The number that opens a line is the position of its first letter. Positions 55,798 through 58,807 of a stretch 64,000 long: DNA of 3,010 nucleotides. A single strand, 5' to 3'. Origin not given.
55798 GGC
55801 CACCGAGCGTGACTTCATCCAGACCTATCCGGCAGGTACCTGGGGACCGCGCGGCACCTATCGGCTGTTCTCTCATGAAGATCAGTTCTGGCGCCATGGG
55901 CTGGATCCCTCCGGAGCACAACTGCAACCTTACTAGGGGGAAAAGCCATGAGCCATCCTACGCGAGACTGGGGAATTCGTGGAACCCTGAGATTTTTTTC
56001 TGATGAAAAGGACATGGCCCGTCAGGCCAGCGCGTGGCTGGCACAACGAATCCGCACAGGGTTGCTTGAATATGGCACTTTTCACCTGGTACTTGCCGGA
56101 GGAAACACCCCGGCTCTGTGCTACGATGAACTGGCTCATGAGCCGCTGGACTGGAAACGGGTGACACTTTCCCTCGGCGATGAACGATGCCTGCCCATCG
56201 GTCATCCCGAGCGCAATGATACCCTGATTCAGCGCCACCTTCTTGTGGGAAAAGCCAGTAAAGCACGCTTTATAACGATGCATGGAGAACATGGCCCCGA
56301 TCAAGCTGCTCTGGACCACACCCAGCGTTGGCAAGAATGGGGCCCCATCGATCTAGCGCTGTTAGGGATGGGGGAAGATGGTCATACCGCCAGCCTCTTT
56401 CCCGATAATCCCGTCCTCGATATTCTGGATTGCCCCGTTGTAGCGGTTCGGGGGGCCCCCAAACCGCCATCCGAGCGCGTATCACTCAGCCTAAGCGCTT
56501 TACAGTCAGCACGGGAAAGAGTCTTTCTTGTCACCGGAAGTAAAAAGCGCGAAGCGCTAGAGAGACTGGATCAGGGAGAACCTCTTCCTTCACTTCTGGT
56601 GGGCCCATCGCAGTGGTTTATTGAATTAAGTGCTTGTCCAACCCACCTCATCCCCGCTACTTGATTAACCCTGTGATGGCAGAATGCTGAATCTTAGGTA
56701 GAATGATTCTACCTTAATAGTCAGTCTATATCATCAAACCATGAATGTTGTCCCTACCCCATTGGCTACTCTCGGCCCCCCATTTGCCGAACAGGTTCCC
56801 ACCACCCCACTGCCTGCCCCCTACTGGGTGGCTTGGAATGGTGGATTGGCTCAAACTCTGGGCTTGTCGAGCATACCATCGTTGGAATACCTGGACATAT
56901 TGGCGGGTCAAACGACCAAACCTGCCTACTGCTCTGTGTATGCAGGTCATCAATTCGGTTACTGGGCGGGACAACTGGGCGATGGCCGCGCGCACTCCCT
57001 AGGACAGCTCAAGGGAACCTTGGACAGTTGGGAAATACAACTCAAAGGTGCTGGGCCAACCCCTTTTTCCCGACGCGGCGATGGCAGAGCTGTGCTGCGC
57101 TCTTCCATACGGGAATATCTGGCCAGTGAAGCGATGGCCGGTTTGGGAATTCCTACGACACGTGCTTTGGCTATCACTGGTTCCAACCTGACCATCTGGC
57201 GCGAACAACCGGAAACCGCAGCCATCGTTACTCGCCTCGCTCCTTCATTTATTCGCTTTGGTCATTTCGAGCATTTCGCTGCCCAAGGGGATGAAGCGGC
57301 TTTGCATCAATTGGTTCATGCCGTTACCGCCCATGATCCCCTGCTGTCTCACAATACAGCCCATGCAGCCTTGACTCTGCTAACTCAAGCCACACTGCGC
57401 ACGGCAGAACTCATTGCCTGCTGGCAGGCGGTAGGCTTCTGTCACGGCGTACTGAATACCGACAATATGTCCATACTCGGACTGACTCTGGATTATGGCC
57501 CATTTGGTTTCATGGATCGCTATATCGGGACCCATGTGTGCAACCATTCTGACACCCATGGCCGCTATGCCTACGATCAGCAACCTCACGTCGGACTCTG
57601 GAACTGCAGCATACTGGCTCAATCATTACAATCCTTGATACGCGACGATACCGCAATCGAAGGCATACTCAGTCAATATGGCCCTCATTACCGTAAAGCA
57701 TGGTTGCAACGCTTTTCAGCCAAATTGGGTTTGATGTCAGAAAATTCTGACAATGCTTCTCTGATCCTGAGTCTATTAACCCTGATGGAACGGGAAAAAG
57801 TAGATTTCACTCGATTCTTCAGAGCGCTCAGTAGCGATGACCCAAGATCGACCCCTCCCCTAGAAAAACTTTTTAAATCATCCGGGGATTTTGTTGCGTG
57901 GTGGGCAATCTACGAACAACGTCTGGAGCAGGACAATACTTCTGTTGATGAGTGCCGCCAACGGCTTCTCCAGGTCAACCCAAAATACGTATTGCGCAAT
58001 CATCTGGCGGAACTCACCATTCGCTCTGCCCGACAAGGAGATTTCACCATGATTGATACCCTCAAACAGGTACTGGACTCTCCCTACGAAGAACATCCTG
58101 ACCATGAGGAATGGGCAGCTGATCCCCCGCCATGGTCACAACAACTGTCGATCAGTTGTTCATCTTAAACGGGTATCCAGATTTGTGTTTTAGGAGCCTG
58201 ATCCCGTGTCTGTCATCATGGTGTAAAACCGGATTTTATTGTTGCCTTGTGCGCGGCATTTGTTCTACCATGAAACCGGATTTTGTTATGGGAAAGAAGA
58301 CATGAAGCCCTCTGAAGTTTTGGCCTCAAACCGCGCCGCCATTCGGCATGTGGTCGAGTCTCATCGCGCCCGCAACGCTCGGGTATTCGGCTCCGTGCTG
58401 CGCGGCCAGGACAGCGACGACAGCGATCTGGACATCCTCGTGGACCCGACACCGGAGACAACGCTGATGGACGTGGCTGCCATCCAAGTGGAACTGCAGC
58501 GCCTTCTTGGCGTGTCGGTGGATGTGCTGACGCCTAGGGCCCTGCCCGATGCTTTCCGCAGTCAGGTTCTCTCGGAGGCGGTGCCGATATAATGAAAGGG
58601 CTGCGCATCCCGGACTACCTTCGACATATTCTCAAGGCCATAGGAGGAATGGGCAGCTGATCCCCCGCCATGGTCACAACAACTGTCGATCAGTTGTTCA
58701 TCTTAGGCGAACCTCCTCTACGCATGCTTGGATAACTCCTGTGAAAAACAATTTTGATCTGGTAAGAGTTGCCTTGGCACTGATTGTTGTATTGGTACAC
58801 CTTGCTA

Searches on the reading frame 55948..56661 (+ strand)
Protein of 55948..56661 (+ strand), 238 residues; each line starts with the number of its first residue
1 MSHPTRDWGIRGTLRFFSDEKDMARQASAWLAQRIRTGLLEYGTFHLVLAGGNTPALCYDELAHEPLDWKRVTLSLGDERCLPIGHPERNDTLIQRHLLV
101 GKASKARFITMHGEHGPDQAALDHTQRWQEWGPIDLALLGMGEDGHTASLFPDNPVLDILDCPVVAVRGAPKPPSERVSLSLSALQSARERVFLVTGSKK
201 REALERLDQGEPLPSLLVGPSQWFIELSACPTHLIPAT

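Call 7: search_protein_families(library=pfam, proteins=[window:55948-56661:+], max_evalue=0.01)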
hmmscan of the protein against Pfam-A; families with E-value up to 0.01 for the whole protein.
window:55948-56661:+ (238 aa): 1 family
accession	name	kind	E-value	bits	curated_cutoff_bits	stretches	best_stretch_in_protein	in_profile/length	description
PF01182.26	Glucosamine_iso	-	1.4e-54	185.8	27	1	19-219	2-217/225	Glucosamine-6-phosphate isomerases/6-phosphogluconolactonase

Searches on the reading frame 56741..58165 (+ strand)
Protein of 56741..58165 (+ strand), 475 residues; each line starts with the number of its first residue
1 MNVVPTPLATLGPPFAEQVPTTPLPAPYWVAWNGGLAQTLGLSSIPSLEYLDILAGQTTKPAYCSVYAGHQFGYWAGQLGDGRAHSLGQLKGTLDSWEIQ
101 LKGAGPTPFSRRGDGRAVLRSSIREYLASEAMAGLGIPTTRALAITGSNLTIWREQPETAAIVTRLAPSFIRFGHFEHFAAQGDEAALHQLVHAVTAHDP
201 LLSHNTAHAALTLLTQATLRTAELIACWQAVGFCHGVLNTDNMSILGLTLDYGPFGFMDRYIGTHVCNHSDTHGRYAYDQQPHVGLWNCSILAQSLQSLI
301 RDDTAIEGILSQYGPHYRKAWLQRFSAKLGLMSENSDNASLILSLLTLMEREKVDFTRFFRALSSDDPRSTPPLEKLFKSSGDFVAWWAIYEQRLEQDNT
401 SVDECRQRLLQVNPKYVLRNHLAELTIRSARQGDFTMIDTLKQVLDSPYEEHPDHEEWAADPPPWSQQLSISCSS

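Call 7: search_protein_families(library=pfam, proteins=[window:56741-58165:+], max_evalue=0.01)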
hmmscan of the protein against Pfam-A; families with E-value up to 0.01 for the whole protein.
window:56741-58165:+ (475 aa): 1 family
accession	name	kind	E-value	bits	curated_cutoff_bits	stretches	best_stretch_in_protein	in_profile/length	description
PF02696.19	SelO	-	2e-119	399.8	22.8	1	8-443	11-463/466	Protein adenylyltransferase SelO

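Call 22: find_encoding_contigs(protein=window:56741-58165:+, flank=10000, max_places=10)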
Protein window:56741-58165:+ (475 aa): 23 contigs read that carry it; 3 places shown.
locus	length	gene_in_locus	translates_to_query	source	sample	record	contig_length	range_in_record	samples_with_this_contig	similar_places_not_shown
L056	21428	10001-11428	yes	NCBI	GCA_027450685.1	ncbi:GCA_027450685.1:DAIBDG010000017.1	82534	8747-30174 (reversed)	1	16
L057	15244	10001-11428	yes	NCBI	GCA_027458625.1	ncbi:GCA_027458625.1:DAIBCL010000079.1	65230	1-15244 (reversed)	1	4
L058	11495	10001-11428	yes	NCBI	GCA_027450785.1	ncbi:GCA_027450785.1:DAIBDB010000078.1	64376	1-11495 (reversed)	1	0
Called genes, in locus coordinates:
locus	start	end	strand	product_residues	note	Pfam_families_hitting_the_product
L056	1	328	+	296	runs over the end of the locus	PF00116:COX2 (weak)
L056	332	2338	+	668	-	PF00115:COX1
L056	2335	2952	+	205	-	PF00510:COX3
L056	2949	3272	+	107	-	PF03626:COX4_pro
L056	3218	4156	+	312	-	PF01040:UbiA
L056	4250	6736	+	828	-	PF00343:Phosphorylase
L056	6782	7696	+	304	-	PF03446:NAD_binding_2, PF00393:6PGD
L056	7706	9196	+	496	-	PF00479:G6PD_N, PF02781:G6PD_C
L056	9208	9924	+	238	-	PF01182:Glucosamine_iso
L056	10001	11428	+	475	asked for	PF02696:SelO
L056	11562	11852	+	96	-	PF01909:NTP_transf_2, PF18765:Polbeta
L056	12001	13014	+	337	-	PF01757:Acyl_transf_3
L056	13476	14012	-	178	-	PF11937:DUF3455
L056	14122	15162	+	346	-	PF00814:TsaD, PF22521:HypF_C_2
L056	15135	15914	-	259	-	PF00899:ThiF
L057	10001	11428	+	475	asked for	PF02696:SelO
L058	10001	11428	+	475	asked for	PF02696:SelO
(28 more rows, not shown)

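Call 67: find_related_loci(query=window:56741-58165:+, collection=metagenome_contigs, flank=4000)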
Query window:56741-58165:+ (475 aa) in metagenome_contigs; peptide patterns used: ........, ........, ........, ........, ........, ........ (x = any residue, [..] = any of these).
600 stretches matched a pattern (row limit reached: there are more); 585 encode a relative of the query (tblastn E <= 1e-3); the best 80 are kept; 80 distinct loci.
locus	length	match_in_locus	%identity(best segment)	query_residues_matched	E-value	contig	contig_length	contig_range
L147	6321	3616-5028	57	8-475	5e-166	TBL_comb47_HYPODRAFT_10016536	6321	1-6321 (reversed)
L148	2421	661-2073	57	8-475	8e-175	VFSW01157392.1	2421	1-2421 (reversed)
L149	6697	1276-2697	54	6-475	2e-154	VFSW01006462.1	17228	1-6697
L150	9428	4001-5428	54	3-475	3e-151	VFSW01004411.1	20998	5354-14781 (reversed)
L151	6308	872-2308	50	8-473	2e-147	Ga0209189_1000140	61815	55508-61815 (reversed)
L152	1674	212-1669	51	5-475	9e-160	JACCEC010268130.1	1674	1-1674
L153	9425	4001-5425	51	10-475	4e-144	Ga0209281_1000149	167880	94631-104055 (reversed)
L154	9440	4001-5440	51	5-475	2e-143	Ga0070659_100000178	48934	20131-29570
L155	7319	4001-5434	51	8-475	8e-143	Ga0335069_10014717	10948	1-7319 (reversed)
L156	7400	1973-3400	51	8-475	2e-142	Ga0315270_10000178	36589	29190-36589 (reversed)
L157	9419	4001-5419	51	9-466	3e-141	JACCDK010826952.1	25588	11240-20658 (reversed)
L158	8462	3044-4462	51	11-475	7e-141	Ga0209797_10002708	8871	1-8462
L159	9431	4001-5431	52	8-475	1e-139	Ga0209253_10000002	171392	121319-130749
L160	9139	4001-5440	48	8-475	1e-139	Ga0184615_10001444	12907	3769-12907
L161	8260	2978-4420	50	1-466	1e-139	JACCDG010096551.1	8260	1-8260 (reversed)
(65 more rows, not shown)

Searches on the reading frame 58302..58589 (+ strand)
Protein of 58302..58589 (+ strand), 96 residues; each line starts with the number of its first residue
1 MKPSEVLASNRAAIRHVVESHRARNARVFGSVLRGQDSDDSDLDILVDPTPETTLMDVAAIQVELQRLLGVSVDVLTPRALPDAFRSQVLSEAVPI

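Call 7: search_protein_families(library=pfam, proteins=[window:58302-58589:+], max_evalue=0.01)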
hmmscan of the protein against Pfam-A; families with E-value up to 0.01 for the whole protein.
window:58302-58589:+ (96 aa): 3 families
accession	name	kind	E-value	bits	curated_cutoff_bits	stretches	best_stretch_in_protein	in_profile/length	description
PF18765.7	Polbeta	-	1.3e-09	38.5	26.9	1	15-94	4-85/93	Polymerase beta, Nucleotidyltransferase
PF01909.29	NTP_transf_2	-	1.2e-08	35.6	21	1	25-93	16-90/93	Nucleotidyltransferase domain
PF22600.2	MTPAP-like_central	-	0.004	17.7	27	1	24-58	40-73/139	Poly(A) RNA polymerase, mitochondrial-like, central palm domain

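Call 21: find_encoding_contigs(protein=window:58302-58589:+, flank=10000, max_places=10)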
Protein window:58302-58589:+ (96 aa): 23 contigs read that carry it; 3 places shown.
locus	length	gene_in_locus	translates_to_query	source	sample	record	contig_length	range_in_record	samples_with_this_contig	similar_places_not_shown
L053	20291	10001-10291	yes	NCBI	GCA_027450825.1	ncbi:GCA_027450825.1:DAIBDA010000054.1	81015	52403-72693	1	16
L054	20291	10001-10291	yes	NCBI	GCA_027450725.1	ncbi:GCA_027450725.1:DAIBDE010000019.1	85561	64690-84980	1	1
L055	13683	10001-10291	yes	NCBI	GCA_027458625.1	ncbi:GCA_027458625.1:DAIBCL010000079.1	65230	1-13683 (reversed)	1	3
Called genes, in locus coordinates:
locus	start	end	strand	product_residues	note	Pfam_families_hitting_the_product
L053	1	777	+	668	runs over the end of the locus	PF00115:COX1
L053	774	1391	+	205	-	PF00510:COX3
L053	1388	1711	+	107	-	PF03626:COX4_pro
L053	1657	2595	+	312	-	PF01040:UbiA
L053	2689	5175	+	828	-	PF00343:Phosphorylase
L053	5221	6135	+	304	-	PF03446:NAD_binding_2, PF00393:6PGD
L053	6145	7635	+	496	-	PF00479:G6PD_N, PF02781:G6PD_C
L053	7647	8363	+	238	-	PF01182:Glucosamine_iso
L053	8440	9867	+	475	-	PF02696:SelO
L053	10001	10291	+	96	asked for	PF01909:NTP_transf_2, PF18765:Polbeta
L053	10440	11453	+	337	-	PF01757:Acyl_transf_3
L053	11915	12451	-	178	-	PF11937:DUF3455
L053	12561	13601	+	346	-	PF00814:TsaD, PF22521:HypF_C_2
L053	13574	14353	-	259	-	PF00899:ThiF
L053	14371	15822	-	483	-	PF22694:CtpB_N-like, PF00595:PDZ, PF13180:PDZ_2, PF17820:PDZ_6, PF03572:Peptidase_S41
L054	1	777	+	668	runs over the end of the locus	PF00115:COX1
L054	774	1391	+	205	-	PF00510:COX3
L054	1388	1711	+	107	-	PF03626:COX4_pro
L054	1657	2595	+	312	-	PF01040:UbiA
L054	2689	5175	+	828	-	PF00343:Phosphorylase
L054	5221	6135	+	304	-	PF03446:NAD_binding_2, PF00393:6PGD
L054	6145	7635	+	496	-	PF00479:G6PD_N, PF02781:G6PD_C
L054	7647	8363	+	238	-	PF01182:Glucosamine_iso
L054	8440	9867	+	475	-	PF02696:SelO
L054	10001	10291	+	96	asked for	PF01909:NTP_transf_2, PF18765:Polbeta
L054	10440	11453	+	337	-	PF01757:Acyl_transf_3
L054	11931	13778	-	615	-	PF03432:Relaxase, PF22863:TraI_middle, PF18821:LPD7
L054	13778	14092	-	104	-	PF21983:NikA-like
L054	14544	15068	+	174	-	-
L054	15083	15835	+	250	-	-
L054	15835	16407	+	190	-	-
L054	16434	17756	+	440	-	-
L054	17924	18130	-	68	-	-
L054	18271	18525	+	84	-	-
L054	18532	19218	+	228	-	PF00437:T2SSE, PF27713:UCP018868 (weak), PF00270:DEAD (weak), PF13245:AAA_19 (weak)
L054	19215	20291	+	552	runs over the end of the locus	?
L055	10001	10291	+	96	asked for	PF01909:NTP_transf_2, PF18765:Polbeta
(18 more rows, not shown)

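Call 25: find_homologous_proteins(query=window:58302-58589:+)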
Query window:58302-58589:+ (96 aa): 5522 proteins with E <= 0.001 among 5526 candidates; the best 120 are listed.
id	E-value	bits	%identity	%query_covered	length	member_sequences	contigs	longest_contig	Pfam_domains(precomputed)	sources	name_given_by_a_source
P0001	3.0e-48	179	93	100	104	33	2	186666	PF18765.8,PF01909.30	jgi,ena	jgi:predicted nucleotidyltransferase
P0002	4.2e-48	178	90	100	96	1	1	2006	PF18765.8,PF01909.30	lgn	-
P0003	5.8e-48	178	92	100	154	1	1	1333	PF18765.8,PF01909.30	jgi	jgi:uncharacterized protein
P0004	9.4e-48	177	91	100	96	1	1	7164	PF18765.8,PF01909.30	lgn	-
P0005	2.4e-47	176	90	100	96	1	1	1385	PF18765.8,PF01909.30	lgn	-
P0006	2.5e-47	176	90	100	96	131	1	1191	PF18765.8,PF01909.30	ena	-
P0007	4.4e-47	175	90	100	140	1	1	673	PF18765.8,PF01909.30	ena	-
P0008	6.2e-47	175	91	100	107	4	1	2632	PF18765.8,PF01909.30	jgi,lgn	-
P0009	6.9e-47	175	89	100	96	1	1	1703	PF18765.8,PF01909.30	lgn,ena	-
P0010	8.6e-47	174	89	100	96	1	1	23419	PF18765.8,PF01909.30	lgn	-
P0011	8.9e-47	174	90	100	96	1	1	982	PF18765.8,PF01909.30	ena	-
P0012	1.1e-46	174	90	100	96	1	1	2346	PF18765.8,PF01909.30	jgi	-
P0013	1.1e-46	174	92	100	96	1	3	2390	PF18765.8,PF01909.30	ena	-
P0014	1.2e-46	174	88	100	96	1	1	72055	PF18765.8,PF01909.30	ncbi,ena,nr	nr:nucleotidyltransferase family protein [Herbaspirillum sp. ASV7]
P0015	1.3e-46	174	89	100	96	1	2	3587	PF18765.8,PF01909.30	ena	-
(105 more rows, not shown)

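Call 26: find_encoding_contigs(protein=P0001, flank=8000, max_places=4)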
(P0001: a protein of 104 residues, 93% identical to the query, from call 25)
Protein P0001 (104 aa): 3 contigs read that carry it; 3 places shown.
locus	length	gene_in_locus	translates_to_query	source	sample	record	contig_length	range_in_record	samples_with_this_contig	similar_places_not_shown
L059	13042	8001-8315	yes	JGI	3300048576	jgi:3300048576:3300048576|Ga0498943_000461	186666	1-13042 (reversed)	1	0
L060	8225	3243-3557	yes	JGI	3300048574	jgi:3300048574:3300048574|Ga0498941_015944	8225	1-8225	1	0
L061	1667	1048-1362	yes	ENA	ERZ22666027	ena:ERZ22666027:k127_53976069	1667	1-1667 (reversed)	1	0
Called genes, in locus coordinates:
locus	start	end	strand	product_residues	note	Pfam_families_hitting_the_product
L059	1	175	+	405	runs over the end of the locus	PF25917:BSH_RND, PF25973:BSH_CzcB, PF25885:HH_EMRA (faint), PF25876:HH_MFP_RND, PF25944:Beta-barrel_RND (weak), PF25954:Beta-barrel_RND_2, PF25990:Beta-barrel_YknX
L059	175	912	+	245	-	PF00005:ABC_tran, PF13304:AAA_21 (faint)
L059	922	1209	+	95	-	PF01541:GIY-YIG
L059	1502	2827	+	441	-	PF12704:MacB_PCD, PF02687:FtsX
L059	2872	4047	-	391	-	PF03009:GDPD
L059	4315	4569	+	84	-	-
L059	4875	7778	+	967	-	-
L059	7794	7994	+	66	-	-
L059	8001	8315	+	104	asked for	PF01909:NTP_transf_2, PF18765:Polbeta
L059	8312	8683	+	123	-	PF01934:HepT-like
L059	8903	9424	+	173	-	PF25084:LbH_EIF2B, PF25087:GMPPB_C (weak), PF00132:Hexapep, PF14602:Hexapep_2 (weak), PF00132:Hexapep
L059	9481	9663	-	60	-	-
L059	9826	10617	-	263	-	PF13145:Rotamase_2, PF13616:Rotamase_3, PF00639:Rotamase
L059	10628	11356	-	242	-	PF02665:Nitrate_red_gam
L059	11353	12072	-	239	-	PF02613:Nitrate_red_del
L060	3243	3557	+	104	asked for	PF01909:NTP_transf_2, PF18765:Polbeta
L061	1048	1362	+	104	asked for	PF01909:NTP_transf_2, PF18765:Polbeta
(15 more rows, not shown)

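Call 27: find_encoding_contigs(protein=P0004, flank=8000, max_places=3)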
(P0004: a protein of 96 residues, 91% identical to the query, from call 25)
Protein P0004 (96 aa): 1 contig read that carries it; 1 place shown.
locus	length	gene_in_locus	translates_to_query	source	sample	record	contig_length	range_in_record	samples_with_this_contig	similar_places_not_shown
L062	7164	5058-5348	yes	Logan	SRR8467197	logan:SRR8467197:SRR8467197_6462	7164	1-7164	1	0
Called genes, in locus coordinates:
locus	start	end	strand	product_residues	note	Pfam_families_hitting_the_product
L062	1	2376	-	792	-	?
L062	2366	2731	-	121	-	PF21983:NikA-like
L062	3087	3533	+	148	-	PF28167:StbA-like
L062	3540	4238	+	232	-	-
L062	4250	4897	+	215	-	-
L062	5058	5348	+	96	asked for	PF01909:NTP_transf_2, PF18765:Polbeta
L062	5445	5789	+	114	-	-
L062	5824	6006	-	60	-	-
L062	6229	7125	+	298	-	PF01936:NYN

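Call 33: find_related_loci(query=window:58302-58589:+, collection=genome_contigs, flank=6000)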
Query window:58302-58589:+ (96 aa) in genome_contigs; peptide patterns used: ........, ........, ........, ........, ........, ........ (x = any residue, [..] = any of these).
599 stretches matched a pattern (row limit reached: there are more); 272 encode a relative of the query (tblastn E <= 1e-3); the best 80 are kept; 80 distinct loci.
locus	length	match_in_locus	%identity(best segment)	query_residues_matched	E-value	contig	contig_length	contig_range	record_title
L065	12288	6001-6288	93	1-96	1e-55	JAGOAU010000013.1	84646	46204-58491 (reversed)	MAG: Azonexus sp. isolate Go_SlAct_bin_363 Go_SlAct_726_length_84646_cov_26.636200, whole genome shotgun sequence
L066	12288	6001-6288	91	1-96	2e-54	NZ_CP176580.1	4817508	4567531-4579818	Nitrincola sp. MINF-07-Sa-05 chromosome, complete genome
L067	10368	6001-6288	93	1-96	4e-54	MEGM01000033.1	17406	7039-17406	MAG: Rubrivivax sp. SCN 70-15 ABT20_C0033, whole genome shotgun sequence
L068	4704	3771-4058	91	1-96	2e-53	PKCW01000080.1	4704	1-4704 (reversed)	MAG: Proteobacteria bacterium isolate Gammapro13 c_000000012136, whole genome shotgun sequence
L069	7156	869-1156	91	1-96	4e-53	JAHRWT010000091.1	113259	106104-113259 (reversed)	MAG: Sterolibacterium sp. isolate DF_1_1.72 k141_152570, whole genome shotgun sequence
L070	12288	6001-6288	91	1-96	4e-53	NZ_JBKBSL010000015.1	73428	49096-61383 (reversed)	MAG: Caldimonas sp. isolate 21I_052.bin.11 NODE_259_length_73428_cov_93.985117, whole genome shotgun sequence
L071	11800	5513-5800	90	1-96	4e-53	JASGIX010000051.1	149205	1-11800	MAG: Polyangiaceae bacterium isolate 5N375 JMF-2111-06-0005.ont.bin.375_50, whole genome shotgun sequence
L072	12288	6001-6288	86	1-96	2e-52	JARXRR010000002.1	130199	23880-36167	Chromatiaceae bacterium AAb-1 NODE_1_length_130101_cov_64.612717, whole genome shotgun sequence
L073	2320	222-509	88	1-96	1e-52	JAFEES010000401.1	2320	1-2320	MAG: Proteobacteria bacterium isolate SZAS CTRL-42 LIN-583__401__length-2320, whole genome shotgun sequence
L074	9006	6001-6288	86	1-96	3e-52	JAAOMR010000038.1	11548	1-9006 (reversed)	Acidithiobacillus ferrivorans strain DSM 22755 Contig38, whole genome shotgun sequence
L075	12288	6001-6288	89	1-96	3e-52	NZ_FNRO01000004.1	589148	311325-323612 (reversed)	Variovorax sp. YR216, whole genome shotgun sequence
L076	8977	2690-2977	86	1-96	7e-52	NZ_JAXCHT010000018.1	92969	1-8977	Actimicrobium sp. GrIS 1.19 Ga0418726_18, whole genome shotgun sequence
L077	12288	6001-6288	88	1-96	5e-52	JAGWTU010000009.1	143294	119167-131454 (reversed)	MAG: Burkholderiales bacterium isolate REEB380 contig-150_54, whole genome shotgun sequence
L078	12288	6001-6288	88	1-96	1e-51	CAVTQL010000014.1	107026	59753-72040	MAG: uncultured beta proteobacterium isolate MFD00709.bin.1.68 genome assembly, contig: contig_32562, whole genome shotg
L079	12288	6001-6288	86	1-96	3e-51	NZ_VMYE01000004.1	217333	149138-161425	Extensimonas perlucida strain HX2-24 Scaffold4, whole genome shotgun sequence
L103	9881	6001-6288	78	1-96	4e-47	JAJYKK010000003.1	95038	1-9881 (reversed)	MAG: Proteobacteria bacterium isolate DBS2-1.bin34 NODE_393_length_95038_cov_3.041165, whole genome shotgun sequence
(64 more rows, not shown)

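Call 42: search_protein_families(library=pfam, proteins=[L103:7314-8732:+, L103:6288-6674:+, L103:6674-6943:+, L103:6915-7307:+, L103:5478-5903:+], max_evalue=0.01)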
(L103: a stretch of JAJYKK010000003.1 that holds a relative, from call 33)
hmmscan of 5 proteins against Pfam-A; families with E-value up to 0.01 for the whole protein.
L103:7314-8732:+ (473 aa): 3 families
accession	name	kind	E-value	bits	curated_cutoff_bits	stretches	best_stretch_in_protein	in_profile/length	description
PF01610.23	DDE_Tnp_ISL3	-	8.8e-63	212.7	23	1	149-381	1-240/240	Transposase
PF13542.12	HTH_Tnp_ISL3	-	2e-11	43.6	27.4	1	84-133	1-50/51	Helix-turn-helix domain of transposase family ISL3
PF14690.11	Zn_ribbon_ISL3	-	3.2e-11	43.9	25.5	1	33-78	2-47/47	zinc-finger of transposase IS204/IS1001/IS1096/IS1165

L103:6288-6674:+ (129 aa): 1 family
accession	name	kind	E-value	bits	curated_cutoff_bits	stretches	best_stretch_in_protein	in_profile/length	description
PF01934.22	HepT-like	-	3.2e-26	91.8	23.5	1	15-113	1-119/120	Ribonuclease HepT-like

L103:6674-6943:+ (90 aa): 0 families

L103:6915-7307:+ (131 aa): 0 families

L103:5478-5903:+ (142 aa): 1 family
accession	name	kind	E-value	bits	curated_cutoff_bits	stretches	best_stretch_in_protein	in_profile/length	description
PF02805.21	Ada_Zn_binding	-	8.5e-27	93.4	23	1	16-80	1-65/65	Metal binding domain of Ada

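Call 59: list_cluster_members(proteins=[L054:11931-13775:-])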
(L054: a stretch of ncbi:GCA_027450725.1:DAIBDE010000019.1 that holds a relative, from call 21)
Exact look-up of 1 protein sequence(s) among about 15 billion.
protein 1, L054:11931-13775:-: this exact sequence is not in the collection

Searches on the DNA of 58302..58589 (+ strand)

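Call 52: search_dna_similar(query=L103:5872-8765:+, collection=plasmids, mode=near, max_rows=15)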
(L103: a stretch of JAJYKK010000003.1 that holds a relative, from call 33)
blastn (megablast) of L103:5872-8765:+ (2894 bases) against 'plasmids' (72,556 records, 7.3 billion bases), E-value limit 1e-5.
Records with a match: 14; places in all: 16; records where one place covers at least 80% of the query: 0.
Best place of each record, by identity: 90-95% 5; 80-90% 1; 60-80% 8.
By first word of the organism name: Xanthomonas 5; Burkholderia 4; Aeromonas 2; Rhodanobacter 1; Pandoraea 1; Pseudomonas 1.
By predicted mobility (MOB-suite, as given by PLSDB): conjugative 8; non-mobilizable 6.
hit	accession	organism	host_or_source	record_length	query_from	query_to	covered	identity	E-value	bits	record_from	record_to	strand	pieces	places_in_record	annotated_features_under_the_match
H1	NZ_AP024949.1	Aeromonas caviae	-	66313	1442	2891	50%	91.0%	0e+0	1958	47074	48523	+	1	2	ISL3 family transposase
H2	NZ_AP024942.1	Aeromonas caviae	-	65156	1442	2891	50%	91.0%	0e+0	1958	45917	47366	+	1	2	ISL3 family transposase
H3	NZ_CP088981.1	Rhodanobacter denitrificans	soil,well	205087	1430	2654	42%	80.9%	0e+0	955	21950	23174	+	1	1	ISL3 family transposase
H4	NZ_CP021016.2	Xanthomonas citri pv. phaseoli var. fuscans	Phaseolus vulgaris,cell culture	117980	1423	2607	41%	76.9%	6e-179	636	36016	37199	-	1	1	ISL3 family transposase | DUF5710 domain-containing protein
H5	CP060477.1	Xanthomonas citri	Citrus,Cell culture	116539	1423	2607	41%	76.9%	6e-179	636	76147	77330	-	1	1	ISL3 family transposase | conjugal transfer protein TraC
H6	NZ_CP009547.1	Burkholderia sp. 2002721687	water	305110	1608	2641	36%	74.8%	2e-119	438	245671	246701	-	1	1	ISL3 family transposase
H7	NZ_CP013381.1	Burkholderia humptydooensis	water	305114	1608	2641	36%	74.8%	2e-119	438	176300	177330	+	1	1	ISL3 family transposase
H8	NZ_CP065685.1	Burkholderia humptydooensis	-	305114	1608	2641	36%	74.8%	2e-119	438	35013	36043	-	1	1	ISL3 family transposase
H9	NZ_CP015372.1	Pandoraea pnomenusa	mixed culture,bioreactor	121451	1620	2616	34%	77.2%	1e-156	562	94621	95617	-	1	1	ISL3 family transposase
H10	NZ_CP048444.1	Burkholderia multivorans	Homo sapiens,sputum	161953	1620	2599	34%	77.2%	6e-154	553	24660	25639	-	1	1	ISL3 family transposase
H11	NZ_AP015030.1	Pseudomonas putida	-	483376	1665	2601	32%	79.0%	3e-172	614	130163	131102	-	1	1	ISL3 family transposase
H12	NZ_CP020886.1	Xanthomonas citri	Citrus x aurantiifolia,Cell culture,leaf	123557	2423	2607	6%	90.3%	1e-60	243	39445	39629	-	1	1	none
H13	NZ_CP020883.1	Xanthomonas citri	Citrus x aurantiifolia,Cell culture,leaf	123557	2423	2607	6%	90.3%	1e-60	243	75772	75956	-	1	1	none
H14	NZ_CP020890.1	Xanthomonas citri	Citrus hystrix,Cell culture,leaf,leaf ...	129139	2423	2601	6%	91.1%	1e-60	243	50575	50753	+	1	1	none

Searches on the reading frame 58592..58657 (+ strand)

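Call 7: search_protein_families(library=pfam, proteins=[window:58592-58657:+], max_evalue=0.01)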
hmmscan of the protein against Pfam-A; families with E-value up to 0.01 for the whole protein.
window:58592-58657:+ (22 aa): 1 family
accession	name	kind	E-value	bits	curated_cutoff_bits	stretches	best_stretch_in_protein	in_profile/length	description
PF22294.1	DUF6966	-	0.004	17.6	27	1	7-22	22-39/53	Domain of unknown function (DUF6966)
